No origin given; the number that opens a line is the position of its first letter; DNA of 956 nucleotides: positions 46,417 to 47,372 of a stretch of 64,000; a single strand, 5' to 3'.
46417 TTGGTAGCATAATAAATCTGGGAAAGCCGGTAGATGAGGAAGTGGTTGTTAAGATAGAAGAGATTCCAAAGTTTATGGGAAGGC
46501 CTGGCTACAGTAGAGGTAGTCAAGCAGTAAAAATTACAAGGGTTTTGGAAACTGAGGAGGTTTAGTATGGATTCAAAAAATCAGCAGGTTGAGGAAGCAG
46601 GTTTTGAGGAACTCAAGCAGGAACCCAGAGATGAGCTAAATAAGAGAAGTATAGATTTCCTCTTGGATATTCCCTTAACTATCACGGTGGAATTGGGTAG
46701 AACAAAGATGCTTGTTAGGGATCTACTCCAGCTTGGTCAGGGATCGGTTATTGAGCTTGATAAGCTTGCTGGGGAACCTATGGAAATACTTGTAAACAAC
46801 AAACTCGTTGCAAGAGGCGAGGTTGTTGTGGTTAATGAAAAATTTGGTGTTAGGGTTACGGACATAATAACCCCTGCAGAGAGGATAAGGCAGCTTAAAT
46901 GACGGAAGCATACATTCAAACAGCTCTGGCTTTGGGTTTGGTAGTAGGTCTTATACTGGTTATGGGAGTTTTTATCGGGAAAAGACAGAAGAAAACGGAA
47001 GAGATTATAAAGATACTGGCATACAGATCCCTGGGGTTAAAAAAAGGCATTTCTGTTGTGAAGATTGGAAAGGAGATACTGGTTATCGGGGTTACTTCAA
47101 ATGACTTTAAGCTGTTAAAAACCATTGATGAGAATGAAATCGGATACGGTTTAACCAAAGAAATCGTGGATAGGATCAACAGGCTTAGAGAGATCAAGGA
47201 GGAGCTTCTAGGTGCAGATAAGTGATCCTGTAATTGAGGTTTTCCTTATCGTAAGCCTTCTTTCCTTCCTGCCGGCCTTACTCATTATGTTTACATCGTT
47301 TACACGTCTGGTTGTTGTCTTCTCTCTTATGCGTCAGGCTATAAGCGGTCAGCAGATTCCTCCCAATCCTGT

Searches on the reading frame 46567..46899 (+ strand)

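Call 70: search_protein_families(library=pfam, proteins=[window:46567-46899:+], max_evalue=0.001)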
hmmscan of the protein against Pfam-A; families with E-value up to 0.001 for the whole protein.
window:46567-46899:+ (111 aa): 1 family
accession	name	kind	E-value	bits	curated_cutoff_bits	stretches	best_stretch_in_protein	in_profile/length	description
PF01052.25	FliMN_C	-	4.7e-28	97.4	23.8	1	32-101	3-72/73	Type III flagellar switch regulator (C-ring) FliN C-term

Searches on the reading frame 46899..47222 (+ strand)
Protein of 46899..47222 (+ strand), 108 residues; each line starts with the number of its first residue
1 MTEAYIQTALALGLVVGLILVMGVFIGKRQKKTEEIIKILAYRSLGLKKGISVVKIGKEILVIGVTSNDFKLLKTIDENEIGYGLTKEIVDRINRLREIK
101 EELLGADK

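Call 70: search_protein_families(library=pfam, proteins=[window:46899-47222:+], max_evalue=0.001)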
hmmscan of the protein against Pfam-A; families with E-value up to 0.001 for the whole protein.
window:46899-47222:+ (108 aa): 1 family
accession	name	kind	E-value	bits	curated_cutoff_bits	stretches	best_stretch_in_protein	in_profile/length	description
PF04347.18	FliO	-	6e-11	42.7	22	1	28-82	13-67/91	Flagellar biosynthesis protein, FliO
